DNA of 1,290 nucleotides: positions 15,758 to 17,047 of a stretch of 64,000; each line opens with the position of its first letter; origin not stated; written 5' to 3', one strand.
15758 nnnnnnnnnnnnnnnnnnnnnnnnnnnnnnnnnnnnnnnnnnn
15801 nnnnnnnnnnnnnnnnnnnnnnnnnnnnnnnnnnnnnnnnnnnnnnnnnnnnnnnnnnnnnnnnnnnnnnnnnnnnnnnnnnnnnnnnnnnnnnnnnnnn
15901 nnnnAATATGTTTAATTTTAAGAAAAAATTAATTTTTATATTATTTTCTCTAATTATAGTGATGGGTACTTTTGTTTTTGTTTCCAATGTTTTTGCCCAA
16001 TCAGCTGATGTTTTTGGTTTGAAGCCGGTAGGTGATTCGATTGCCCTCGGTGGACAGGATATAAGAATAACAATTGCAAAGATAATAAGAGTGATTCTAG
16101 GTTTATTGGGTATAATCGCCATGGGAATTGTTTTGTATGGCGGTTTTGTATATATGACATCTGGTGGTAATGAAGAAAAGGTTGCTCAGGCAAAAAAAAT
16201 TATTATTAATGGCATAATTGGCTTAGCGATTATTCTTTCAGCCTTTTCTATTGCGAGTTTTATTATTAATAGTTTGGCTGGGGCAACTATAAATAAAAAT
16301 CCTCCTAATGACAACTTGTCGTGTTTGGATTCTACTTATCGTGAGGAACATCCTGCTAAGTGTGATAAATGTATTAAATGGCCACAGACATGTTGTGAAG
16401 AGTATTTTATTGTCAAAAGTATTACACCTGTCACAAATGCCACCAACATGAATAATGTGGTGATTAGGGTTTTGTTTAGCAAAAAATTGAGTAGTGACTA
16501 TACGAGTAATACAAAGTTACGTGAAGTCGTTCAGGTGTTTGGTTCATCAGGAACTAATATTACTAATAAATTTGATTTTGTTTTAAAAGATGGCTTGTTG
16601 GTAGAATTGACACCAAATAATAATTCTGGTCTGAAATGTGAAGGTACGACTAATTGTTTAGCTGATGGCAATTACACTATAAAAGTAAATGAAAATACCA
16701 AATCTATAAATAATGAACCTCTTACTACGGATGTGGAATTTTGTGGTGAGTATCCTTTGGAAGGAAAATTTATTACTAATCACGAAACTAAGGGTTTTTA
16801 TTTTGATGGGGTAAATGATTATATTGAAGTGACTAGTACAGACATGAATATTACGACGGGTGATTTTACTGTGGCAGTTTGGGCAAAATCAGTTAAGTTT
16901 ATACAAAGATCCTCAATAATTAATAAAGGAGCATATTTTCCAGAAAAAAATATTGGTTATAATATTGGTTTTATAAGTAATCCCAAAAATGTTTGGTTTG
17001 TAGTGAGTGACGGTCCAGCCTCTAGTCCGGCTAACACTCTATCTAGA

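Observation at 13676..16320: Duplicated N-terminal anchor module shared by the two large proteins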

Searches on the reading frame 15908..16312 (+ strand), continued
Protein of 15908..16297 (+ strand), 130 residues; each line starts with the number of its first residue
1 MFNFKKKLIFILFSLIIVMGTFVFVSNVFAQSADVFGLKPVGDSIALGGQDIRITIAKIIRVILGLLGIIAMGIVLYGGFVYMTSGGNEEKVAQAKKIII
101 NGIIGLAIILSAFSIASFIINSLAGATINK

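Call 78: search_protein_families(library=pfam, proteins=[L081:3404-4780:+, L081:4756-5523:+, L081:5998-7386:+, L081:7341-8465:+, L081:8484-9446:+, L081:619-2052:+, L081:2565-3407:+, L106:4248-5504:+, L106:6323-7861:+, L106:8712-9764:+], max_evalue=0.001)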
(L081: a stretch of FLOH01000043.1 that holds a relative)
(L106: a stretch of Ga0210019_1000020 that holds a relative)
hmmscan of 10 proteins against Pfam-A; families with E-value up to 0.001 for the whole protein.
L081:3404-4780:+ (459 aa): 2 families
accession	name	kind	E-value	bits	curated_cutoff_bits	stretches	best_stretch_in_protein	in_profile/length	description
PF13948.11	DUF4215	-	1.4e-08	35.4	27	0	306-340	17-47/47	Domain of unknown function (DUF4215)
PF18895.5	T4SS_pilin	-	5.7e-06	26.8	26.6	1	385-453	4-71/71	Type IV secretion system pilin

L081:4756-5523:+ (256 aa): 1 family
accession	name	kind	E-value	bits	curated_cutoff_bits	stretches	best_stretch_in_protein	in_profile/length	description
PF18895.5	T4SS_pilin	-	1.5e-07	31.8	26.6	1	180-249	3-71/71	Type IV secretion system pilin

L081:5998-7386:+ (463 aa): 2 families
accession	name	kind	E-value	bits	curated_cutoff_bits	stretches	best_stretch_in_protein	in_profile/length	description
PF13416.11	SBP_bac_8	-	1.1e-25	91.4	27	1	157-388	74-262/279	Bacterial extracellular solute-binding protein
PF01547.30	SBP_bac_1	-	6.7e-21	76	26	1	54-374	9-305/307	Bacterial extracellular solute-binding protein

L081:7341-8465:+ (375 aa): 1 family
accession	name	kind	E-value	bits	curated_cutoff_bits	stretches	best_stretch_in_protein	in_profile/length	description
PF18895.5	T4SS_pilin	-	1.7e-06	28.4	26.6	1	295-359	5-69/71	Type IV secretion system pilin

L081:8484-9446:+ (321 aa): 1 family
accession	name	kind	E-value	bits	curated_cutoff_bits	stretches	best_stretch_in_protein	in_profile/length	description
PF18895.5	T4SS_pilin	-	8.5e-08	32.6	26.6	1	233-298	5-69/71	Type IV secretion system pilin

L081:619-2052:+ (478 aa): 0 families

L081:2565-3407:+ (281 aa): 3 families
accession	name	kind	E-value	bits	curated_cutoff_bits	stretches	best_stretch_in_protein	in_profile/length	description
PF00483.29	NTP_transferase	-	1.2e-29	104.1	21.2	1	12-274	1-238/245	Nucleotidyl transferase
PF12804.13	NTP_transf_3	-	5.3e-08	33.6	27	1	13-139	1-96/160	MobA-like NTP transferase domain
PF01128.25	IspD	-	0.00069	19.9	27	0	14-67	4-55/221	2-C-methyl-D-erythritol 4-phosphate cytidylyltransferase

L106:4248-5504:+ (419 aa): 1 family
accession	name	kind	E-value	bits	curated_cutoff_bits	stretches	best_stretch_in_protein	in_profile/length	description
PF18895.5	T4SS_pilin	-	7.6e-08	32.8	26.6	1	350-414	8-71/71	Type IV secretion system pilin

L106:6323-7861:+ (513 aa): 3 families
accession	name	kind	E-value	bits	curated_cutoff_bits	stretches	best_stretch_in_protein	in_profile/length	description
PF13416.11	SBP_bac_8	-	3.1e-29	103.1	27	1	110-438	3-261/279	Bacterial extracellular solute-binding protein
PF01547.30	SBP_bac_1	-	1.6e-22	81.4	26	1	102-424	6-305/307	Bacterial extracellular solute-binding protein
PF13343.11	SBP_bac_6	-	0.00036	20.5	24.6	0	194-440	35-220/245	Bacterial extracellular solute-binding protein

L106:8712-9764:+ (351 aa): 1 family
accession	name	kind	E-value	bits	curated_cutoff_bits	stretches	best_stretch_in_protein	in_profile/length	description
PF18895.5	T4SS_pilin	-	2e-09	37.8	26.6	1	279-346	5-71/71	Type IV secretion system pilin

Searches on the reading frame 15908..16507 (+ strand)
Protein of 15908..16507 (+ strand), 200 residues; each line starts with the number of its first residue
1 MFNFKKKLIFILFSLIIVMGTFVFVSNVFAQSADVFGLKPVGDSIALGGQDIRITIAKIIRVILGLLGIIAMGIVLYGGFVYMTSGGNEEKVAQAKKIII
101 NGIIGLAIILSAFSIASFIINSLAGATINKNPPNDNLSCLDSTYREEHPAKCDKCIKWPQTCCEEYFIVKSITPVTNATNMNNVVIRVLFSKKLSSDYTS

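Call 7: search_protein_families(library=pfam, proteins=[window:15908-16507:+], max_evalue=0.1)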
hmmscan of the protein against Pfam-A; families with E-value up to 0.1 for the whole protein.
window:15908-16507:+ (200 aa): 3 families
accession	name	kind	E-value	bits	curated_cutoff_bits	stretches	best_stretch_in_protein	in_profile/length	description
PF18895.5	T4SS_pilin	-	3.7e-11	43.4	26.6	1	55-119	8-71/71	Type IV secretion system pilin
PF04956.18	TrbC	-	0.0035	17.9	27.9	1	4-119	4-98/98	TrbC/VIRB2 pilin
PF05545.16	FixQ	-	0.0037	17.6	29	1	59-100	5-46/49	Cbb3-type cytochrome oxidase component FixQ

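Call 34: search_protein_families(library=ncbifam, proteins=[window:15908-16507:+], max_evalue=0.01)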
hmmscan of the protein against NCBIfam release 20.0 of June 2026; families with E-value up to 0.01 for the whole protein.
window:15908-16507:+ (200 aa): 1 family
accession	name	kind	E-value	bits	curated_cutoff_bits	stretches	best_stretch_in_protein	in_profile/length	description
NF045849.1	ICE_MMCAP2_0565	equivalog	8.3e-10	38.2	40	1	51-122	8-79/80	Mbov_0395 family pilin-like conjugal transfer protein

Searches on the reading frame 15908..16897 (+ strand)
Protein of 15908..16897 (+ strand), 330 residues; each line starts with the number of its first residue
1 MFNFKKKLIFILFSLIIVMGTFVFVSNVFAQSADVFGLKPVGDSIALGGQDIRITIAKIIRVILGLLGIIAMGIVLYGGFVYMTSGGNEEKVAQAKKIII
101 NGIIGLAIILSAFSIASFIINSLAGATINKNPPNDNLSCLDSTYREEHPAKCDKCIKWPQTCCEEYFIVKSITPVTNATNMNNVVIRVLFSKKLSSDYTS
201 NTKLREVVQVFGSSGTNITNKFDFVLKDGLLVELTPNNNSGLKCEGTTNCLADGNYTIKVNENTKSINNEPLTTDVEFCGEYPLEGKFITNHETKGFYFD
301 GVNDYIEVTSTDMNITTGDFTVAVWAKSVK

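Call 52: find_homologous_proteins(query=window:15908-16897:+)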
Query window:15908-16897:+ (330 aa): 40 proteins with E <= 0.001 among 2097 candidates.
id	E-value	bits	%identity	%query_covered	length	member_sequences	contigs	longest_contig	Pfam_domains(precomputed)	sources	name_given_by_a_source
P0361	2.4e-51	193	42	87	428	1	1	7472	PF18895.6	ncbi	ncbi:MAG: pilin, partial [bacterium]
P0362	5.4e-50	189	48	65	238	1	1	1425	PF18895.6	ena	-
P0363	5.7e-46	175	42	79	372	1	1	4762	PF18895.6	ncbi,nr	ncbi:MAG: hypothetical protein HY984_00630, partial [Candidatus Magasanikbacteria bacterium]|nr:hypo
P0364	3.0e-44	170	42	81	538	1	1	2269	PF18895.6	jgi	jgi:hypothetical protein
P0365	4.6e-44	169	47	67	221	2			PF18895.6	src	-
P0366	2.4e-43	167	45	67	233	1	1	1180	PF18895.6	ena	-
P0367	1.9e-42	164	43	76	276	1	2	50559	PF18895.6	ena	-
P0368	2.3e-39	154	37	88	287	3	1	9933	PF18895.6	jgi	jgi:hypothetical protein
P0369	7.1e-36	142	47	49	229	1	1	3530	PF18895.6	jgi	jgi:hypothetical protein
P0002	1.8e-32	131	44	55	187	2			PF18895.6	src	-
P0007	8.1e-31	126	43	56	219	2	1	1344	PF18895.6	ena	-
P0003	3.6e-30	123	48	45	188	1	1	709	PF18895.6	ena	-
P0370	1.8e-28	118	42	50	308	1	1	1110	PF13205.13,PF18895.6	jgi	jgi:hypothetical protein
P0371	4.4e-28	117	55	35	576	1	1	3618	PF13205.13,PF18895.6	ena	-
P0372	5.4e-27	113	51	35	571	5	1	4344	PF13205.13,PF18895.6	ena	-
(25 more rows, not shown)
